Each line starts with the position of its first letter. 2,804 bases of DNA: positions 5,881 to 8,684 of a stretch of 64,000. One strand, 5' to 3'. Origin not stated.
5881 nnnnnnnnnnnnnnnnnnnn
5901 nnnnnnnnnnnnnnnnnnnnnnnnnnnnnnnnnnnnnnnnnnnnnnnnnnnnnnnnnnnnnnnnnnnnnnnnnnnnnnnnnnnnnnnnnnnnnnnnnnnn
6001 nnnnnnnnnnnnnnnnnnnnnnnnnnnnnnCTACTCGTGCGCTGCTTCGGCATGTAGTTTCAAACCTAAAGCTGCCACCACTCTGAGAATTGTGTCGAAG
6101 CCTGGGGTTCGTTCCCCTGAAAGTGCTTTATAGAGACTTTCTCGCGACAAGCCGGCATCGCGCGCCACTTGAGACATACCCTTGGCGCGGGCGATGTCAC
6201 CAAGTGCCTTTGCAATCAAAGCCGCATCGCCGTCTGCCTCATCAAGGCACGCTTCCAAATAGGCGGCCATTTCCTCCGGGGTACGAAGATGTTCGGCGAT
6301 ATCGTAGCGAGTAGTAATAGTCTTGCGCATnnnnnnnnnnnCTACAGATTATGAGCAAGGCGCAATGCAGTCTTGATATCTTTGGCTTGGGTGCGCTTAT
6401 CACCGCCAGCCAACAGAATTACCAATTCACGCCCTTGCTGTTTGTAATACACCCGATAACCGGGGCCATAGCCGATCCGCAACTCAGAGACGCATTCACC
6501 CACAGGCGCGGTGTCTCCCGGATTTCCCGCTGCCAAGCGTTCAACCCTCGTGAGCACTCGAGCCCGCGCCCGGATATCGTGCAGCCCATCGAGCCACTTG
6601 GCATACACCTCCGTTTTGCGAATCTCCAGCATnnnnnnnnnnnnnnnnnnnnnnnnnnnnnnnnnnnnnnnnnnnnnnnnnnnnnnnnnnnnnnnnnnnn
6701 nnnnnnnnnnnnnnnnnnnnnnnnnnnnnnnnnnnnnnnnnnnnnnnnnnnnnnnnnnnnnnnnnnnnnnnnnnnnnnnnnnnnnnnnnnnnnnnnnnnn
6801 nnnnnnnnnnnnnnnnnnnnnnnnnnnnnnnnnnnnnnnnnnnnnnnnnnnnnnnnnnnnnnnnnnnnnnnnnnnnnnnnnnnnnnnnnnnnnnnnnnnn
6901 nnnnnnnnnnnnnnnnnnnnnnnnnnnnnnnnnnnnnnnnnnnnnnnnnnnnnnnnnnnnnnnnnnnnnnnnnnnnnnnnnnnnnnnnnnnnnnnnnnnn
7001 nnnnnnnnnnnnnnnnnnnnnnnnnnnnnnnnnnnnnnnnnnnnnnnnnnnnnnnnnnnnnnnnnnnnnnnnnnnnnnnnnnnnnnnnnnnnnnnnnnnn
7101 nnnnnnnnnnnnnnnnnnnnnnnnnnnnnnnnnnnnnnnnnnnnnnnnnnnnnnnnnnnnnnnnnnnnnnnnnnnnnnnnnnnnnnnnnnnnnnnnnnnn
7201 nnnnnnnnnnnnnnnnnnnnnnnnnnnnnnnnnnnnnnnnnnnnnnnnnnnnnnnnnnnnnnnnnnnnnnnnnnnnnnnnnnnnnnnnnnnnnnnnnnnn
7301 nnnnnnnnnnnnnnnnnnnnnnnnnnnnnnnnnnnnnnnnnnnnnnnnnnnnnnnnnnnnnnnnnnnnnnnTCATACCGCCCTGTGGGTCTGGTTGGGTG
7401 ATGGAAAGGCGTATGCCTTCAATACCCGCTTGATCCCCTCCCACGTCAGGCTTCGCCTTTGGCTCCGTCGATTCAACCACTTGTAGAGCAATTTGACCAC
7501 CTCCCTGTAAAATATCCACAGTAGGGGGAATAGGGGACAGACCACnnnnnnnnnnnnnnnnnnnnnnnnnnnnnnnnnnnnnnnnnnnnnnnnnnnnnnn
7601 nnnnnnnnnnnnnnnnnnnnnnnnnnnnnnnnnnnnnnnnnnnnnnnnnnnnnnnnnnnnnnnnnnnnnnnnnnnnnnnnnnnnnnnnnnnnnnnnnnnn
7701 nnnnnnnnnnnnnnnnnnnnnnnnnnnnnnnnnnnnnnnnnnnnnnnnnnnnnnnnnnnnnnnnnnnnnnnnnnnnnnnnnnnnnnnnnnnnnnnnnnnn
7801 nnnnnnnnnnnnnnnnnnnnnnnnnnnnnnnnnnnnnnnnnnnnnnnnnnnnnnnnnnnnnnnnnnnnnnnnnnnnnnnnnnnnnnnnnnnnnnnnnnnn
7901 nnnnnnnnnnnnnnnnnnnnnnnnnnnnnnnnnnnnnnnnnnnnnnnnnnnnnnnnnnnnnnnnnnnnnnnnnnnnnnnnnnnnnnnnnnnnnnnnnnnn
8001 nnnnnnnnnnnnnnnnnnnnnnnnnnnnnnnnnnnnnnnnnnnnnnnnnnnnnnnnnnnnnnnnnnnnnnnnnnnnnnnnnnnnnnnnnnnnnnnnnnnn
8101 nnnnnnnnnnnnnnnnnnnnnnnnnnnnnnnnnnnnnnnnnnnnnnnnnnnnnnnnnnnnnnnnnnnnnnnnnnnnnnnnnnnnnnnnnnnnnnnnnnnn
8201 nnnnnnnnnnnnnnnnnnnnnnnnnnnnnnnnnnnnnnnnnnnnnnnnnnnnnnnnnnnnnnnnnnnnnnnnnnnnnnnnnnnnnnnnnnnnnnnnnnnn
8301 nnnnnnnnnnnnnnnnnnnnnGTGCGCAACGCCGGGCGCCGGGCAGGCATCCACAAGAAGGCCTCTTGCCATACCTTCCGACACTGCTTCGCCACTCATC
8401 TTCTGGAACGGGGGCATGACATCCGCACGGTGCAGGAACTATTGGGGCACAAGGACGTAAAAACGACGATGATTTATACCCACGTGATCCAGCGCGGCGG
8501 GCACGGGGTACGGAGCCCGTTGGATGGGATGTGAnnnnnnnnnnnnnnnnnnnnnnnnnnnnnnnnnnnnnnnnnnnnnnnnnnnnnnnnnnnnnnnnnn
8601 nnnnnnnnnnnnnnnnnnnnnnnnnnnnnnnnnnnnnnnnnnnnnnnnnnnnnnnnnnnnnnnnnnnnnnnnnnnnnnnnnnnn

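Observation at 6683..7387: Two copies of a 141-bp structured repeat placed immediately 5' of consecutive cassette-like genes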

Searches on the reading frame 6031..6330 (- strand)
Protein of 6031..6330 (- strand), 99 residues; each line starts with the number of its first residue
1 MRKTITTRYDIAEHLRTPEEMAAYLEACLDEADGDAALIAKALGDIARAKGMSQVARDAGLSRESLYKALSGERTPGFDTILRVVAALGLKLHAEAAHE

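Call 8: search_protein_families(library=pfam, max_evalue=1, proteins=[window:6031-6330:-])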
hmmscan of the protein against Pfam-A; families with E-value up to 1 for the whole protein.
window:6031-6330:- (99 aa): 10 families
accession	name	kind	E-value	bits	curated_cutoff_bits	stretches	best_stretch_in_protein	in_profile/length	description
PF21716.3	dnstrm_HI1420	-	2.3e-30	104.7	27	1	7-95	3-89/90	Probable addiction module antidote protein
PF01381.28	HTH_3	-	1.3e-07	31.9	23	1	49-92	7-52/55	Helix-turn-helix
PF13560.12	HTH_31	-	6.3e-05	23.6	27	1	53-91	18-57/64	Helix-turn-helix domain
PF13443.12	HTH_26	-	0.0016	19.1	22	1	53-91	14-53/63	Cro/C1-type HTH DNA-binding domain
PF12844.13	HTH_19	-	0.0043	17.4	30.2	1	49-90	12-53/64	Helix-turn-helix domain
PF02796.21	HTH_7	-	0.047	14.3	23.8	1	53-71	25-43/45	Helix-turn-helix domain of resolvase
PF02954.25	HTH_8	-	0.051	13.8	22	0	52-70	21-39/42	Bacterial regulatory protein, Fis family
PF13518.12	HTH_28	-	0.13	12.8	25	0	51-80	14-43/52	Helix-turn-helix domain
PF13693.12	HTH_35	-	0.18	12.3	25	1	48-73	14-39/75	Winged helix-turn-helix DNA-binding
PF11516.14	DUF3220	-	0.19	12.4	25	1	14-81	44-106/106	Protein of unknown function (DUF3220)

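Call 11: search_protein_families(library=ncbifam, max_evalue=0.1, proteins=[window:6031-6330:-])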
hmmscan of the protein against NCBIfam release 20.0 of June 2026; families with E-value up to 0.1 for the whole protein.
window:6031-6330:- (99 aa): 4 families
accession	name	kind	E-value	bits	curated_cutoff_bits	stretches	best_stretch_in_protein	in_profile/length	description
TIGR02684.1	dnstrm_HI1420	hypoth_equivalog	7.5e-36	122.2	53.7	1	7-94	3-88/89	addiction module antidote protein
NF048016.1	antoxin_DhiA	equivalog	8.7e-06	26.3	200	1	8-87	74-156/160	type II toxin-antitoxin system antitoxin DhiA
TIGR03070.1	couple_hipB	subfamily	0.00012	21.9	71.65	1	54-92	20-58/58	type II toxin-antitoxin system Y4mF family antitoxin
TIGR04111.1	BcepMu_gp16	hypoth_equivalog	0.039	13.9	34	1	52-91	16-55/55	phage-associated protein, BcepMu gp16 family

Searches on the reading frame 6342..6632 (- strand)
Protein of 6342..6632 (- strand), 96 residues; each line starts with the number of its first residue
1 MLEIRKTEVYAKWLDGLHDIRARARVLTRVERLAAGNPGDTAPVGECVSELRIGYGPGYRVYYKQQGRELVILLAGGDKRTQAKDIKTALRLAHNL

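Call 8: search_protein_families(library=pfam, max_evalue=1, proteins=[window:6342-6632:-])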
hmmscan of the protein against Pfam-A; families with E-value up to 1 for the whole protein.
window:6342-6632:- (96 aa): 2 families
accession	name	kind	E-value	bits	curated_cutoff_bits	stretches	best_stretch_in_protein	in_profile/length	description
PF05973.20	Gp49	-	4e-06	27.2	23.9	1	13-90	2-86/90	Phage derived protein Gp49-like (DUF891)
PF05016.21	ParE_toxin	-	0.02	15.9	23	1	15-75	21-81/89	ParE toxin of type II toxin-antitoxin system, parDE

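Call 11: search_protein_families(library=ncbifam, max_evalue=0.1, proteins=[window:6342-6632:-])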
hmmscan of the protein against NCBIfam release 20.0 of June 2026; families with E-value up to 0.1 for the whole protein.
window:6342-6632:- (96 aa): 1 family
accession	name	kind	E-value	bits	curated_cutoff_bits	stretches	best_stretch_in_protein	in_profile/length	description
TIGR02683.1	upstrm_HI1419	hypoth_equivalog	9.1e-37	125.4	62.85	1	3-95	2-94/95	type II toxin-antitoxin system RelE/ParE family toxin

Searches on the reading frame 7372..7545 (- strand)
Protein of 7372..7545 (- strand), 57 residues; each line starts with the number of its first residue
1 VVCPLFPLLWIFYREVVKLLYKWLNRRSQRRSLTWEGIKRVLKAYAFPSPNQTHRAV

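Call 8: search_protein_families(library=pfam, max_evalue=1, proteins=[window:7372-7545:-])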
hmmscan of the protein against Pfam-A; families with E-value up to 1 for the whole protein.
window:7372-7545:- (57 aa): 0 families

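Call 11: search_protein_families(library=ncbifam, max_evalue=0.1, proteins=[window:7372-7545:-])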
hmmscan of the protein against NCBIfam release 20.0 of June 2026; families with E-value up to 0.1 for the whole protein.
window:7372-7545:- (57 aa): 0 families

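Call 30: find_homologous_proteins(query=window:7375-7524:-, max_evalue=0.01)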
Query seq(50 aa) (50 aa): 15 proteins with E <= 0.01 among 15 candidates.
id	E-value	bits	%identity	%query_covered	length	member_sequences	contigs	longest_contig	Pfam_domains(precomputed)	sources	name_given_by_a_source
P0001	5.5e-26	106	100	98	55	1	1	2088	-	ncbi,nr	ncbi:MAG TPA: group II intron reverse transcriptase/maturase, partial [Candidatus Acetothermia bacte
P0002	3.5e-21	91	90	98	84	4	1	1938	-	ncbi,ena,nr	ncbi:MAG TPA: hypothetical protein ENH11_00800 [Candidatus Acetothermia bacterium]|nr:hypothetical p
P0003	5.0e-20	87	81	96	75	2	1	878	-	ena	-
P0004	1.2e-18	83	81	96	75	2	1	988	-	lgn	-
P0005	2.5e-17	79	73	98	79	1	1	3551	-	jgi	jgi:RNA-directed DNA polymerase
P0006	9.9e-17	77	76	98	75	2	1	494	-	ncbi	-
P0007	7.0e-16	74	77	88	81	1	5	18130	-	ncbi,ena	-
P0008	5.3e-15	71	77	96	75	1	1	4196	-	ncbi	ncbi:MAG: hypothetical protein P8179_20605 [Candidatus Thiodiazotropha sp.]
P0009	1.4e-14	70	69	96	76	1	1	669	-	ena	-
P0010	1.6e-14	70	69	98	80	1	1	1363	-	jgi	jgi:RNA-directed DNA polymerase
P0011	5.8e-8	50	67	78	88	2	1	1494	-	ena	-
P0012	3.6e-6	44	61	76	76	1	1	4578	-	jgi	-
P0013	4.9e-6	44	62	78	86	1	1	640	-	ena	-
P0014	1.6e-4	39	55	80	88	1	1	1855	-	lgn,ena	-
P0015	3.8e-3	35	60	70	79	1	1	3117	-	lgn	-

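Call 32: find_encoding_contigs(protein=P0007, flank=4000, max_places=5)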
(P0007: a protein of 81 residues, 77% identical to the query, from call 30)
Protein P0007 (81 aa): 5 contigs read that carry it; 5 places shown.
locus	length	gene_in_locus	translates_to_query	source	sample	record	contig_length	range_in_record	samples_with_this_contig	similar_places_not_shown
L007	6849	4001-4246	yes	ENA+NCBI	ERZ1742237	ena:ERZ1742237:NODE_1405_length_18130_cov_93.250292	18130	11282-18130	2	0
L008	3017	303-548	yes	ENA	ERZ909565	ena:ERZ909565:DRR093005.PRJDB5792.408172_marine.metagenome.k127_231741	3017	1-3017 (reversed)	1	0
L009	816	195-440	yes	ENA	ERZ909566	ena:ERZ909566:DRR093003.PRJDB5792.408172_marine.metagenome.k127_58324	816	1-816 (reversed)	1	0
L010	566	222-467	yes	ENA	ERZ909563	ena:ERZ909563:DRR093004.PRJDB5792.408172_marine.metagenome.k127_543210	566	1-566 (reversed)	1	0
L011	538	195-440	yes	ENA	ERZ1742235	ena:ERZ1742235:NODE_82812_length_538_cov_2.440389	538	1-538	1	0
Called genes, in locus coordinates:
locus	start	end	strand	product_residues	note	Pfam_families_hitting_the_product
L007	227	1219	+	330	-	PF01207:Dus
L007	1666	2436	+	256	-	-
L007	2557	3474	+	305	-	PF04471:Mrr_cat (weak)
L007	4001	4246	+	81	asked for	-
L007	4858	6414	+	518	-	PF13401:AAA_22 (faint)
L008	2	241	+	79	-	?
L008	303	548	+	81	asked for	-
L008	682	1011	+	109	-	-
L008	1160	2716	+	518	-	PF13401:AAA_22 (faint)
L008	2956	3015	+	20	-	?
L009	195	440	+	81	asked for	-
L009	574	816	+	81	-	?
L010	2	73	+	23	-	?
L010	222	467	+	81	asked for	-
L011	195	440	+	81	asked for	-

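Call 33: find_encoding_contigs(protein=P0001, flank=4000, max_places=3)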
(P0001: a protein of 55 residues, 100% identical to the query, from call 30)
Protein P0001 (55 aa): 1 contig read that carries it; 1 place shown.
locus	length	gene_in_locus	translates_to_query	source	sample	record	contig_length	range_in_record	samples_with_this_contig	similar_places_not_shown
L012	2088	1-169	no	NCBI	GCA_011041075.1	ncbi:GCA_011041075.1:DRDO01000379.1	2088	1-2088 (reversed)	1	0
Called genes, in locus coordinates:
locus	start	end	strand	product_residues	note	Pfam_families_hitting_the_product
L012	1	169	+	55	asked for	?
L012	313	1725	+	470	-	-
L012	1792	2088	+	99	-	?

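Call 50: find_homologous_proteins(query=A3, max_evalue=0.001)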
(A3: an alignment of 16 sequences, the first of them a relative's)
Query A3 (16 sequences) (84 aa, profile of the alignment): 4172 proteins with E <= 0.001 among 8000 candidates; the best 120 are listed.
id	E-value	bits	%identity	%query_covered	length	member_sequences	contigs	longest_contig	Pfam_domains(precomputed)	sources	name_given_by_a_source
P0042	1.5e-35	138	73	99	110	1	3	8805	-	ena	-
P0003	2.2e-35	138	78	81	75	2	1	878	-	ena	-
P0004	2.3e-35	138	78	81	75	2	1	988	-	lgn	-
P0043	1.4e-34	135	72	94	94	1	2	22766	-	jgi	jgi:RNA-directed DNA polymerase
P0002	3.9e-34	134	100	100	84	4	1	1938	-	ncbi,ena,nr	ncbi:MAG TPA: hypothetical protein ENH11_00800 [Candidatus Acetothermia bacterium]|nr:hypothetical p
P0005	4.6e-34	134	72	85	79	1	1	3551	-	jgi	jgi:RNA-directed DNA polymerase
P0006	6.0e-34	133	74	82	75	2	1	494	-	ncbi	-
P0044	7.0e-34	133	71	95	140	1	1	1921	-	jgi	jgi:hypothetical protein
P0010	1.2e-33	132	60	86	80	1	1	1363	-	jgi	jgi:RNA-directed DNA polymerase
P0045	1.4e-33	132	61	100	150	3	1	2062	-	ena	-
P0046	2.6e-33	131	77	93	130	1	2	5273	-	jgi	-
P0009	2.9e-33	131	69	81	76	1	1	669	-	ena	-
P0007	3.1e-33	131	74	82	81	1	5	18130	-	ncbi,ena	-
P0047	4.0e-33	131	74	100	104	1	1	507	-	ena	-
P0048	5.2e-33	130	85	93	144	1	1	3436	-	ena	-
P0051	9.1e-31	123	62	100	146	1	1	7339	-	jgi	jgi:RNA-directed DNA polymerase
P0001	3.7e-25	105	89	65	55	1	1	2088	-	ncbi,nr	ncbi:MAG TPA: group II intron reverse transcriptase/maturase, partial [Candidatus Acetothermia bacte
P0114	1.8e-23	100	44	92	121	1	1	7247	PF08388.17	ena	-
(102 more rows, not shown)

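Call 54: find_encoding_contigs(protein=P0048, flank=3500, max_places=2)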
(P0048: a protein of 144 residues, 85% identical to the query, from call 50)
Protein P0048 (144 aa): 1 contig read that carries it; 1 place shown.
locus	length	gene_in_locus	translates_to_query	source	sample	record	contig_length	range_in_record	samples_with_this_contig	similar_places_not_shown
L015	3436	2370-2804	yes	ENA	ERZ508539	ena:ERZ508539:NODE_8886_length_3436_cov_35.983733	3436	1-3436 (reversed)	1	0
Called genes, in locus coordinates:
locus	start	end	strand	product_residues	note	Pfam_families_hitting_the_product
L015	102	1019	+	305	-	PF08867:FRG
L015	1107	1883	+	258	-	PF12787:EcsC (weak)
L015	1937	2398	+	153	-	PF22522:DUF6998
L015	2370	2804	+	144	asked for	-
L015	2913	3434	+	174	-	?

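Call 56: find_encoding_contigs(protein=P0043, flank=3000, max_places=2)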
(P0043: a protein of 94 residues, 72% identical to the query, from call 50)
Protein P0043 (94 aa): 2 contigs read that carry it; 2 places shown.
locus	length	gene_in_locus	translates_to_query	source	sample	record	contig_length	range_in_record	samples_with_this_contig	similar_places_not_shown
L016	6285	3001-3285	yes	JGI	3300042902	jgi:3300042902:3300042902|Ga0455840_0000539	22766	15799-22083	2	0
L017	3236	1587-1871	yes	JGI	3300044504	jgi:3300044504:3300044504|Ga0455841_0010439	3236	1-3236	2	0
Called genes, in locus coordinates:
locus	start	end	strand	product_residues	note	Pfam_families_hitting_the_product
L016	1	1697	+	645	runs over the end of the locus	PF05140:ResB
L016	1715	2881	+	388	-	PF01578:Cytochrom_C_asm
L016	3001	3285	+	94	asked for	-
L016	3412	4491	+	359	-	-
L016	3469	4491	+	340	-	-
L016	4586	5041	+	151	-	-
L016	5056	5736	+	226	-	PF18734:HEPN_AbiU2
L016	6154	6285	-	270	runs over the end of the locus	?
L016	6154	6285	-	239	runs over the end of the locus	-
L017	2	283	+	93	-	?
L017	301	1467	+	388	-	PF01578:Cytochrom_C_asm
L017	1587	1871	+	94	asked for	-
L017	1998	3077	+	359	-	-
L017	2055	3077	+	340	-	-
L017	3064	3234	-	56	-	?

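Call 57: find_encoding_contigs(protein=P0042, flank=3000, max_places=3)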
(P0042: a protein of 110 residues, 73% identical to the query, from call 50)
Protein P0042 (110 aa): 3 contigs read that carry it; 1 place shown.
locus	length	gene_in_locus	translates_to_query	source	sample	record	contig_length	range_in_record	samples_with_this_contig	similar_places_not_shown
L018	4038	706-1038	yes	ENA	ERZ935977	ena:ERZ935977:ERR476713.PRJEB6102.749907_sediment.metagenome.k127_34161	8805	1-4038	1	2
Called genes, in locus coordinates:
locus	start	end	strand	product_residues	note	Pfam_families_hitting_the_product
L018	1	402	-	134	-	?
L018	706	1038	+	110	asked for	-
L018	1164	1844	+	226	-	-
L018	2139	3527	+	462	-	-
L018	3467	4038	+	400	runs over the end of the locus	PF00872:Transposase_mut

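Call 58: find_encoding_contigs(protein=P0051, flank=3000, max_places=2)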
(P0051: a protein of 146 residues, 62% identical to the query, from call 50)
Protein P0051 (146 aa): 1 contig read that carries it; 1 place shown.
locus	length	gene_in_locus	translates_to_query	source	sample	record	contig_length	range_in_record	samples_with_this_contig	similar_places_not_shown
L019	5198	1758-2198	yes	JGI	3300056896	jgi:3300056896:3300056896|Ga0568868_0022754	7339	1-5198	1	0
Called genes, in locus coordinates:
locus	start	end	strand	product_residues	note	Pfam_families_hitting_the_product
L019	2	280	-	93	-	?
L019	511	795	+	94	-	-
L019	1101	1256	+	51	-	PF13711:DUF4160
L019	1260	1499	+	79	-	PF10387:DUF2442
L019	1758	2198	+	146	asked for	-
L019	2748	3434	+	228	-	-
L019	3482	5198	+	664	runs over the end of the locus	-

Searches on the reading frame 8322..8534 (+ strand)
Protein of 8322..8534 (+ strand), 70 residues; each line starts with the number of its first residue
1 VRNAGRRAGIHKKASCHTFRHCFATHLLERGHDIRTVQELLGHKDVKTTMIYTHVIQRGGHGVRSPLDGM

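Call 8: search_protein_families(library=pfam, max_evalue=1, proteins=[window:8322-8534:+])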
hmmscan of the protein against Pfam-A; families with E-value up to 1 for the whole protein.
window:8322-8534:+ (70 aa): 1 family
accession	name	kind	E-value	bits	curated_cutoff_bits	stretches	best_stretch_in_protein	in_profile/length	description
PF00589.27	Phage_integrase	-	9.6e-19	68.2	27.1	1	1-55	114-168/172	Phage integrase family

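Call 11: search_protein_families(library=ncbifam, max_evalue=0.1, proteins=[window:8322-8534:+])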
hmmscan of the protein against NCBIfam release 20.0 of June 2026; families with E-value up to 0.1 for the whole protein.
window:8322-8534:+ (70 aa): 12 families
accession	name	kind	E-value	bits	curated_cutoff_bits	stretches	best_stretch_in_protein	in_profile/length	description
TIGR02249.1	integrase_gron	subfamily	6.5e-37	127.6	265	1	1-70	246-315/315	integron integrase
NF011946.0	PRK15417.1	equivalog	4e-24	85.4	435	1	3-69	263-329/337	integron integrase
NF040815.2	recomb_XerA_Arch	equivalog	1.9e-23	83.4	220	1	2-57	201-256/263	site-specific tyrosine recombinase/integron integrase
TIGR02225.1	recomb_XerD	equivalog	5.1e-23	81.8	329.6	1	2-57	221-276/290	site-specific tyrosine recombinase XerD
NF001399.0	PRK00283.1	subfamily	1.3e-22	80.5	279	1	2-57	229-285/300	tyrosine recombinase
TIGR02224.1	recomb_XerC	equivalog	6.1e-22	78.3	335.15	1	2-55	224-277/295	tyrosine recombinase XerC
NF002331.0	PRK01287.1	subfamily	1.5e-17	63.6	371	1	6-56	262-313/365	site-specific tyrosine recombinase XerC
NF003462.0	PRK05084.1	equivalog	4e-11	42.2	267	1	12-58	301-347/360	tyrosine recombinase XerS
NF007371.0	PRK09871.1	subfamily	7.6e-09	35.4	222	1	1-54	120-173/198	tyrosine-type DNA invertase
NF007370.0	PRK09870.1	subfamily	3.1e-06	27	221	1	3-54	127-178/200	tyrosine-type DNA invertase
NF041502.1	integrase_1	equivalog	1.7e-05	23.8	350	1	7-56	312-361/484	site-specific integrase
NF040693.1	recomb_GmtY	equivalog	0.00051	19.4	340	1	15-54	392-431/441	gamma-mobile-trio recombinase GmtY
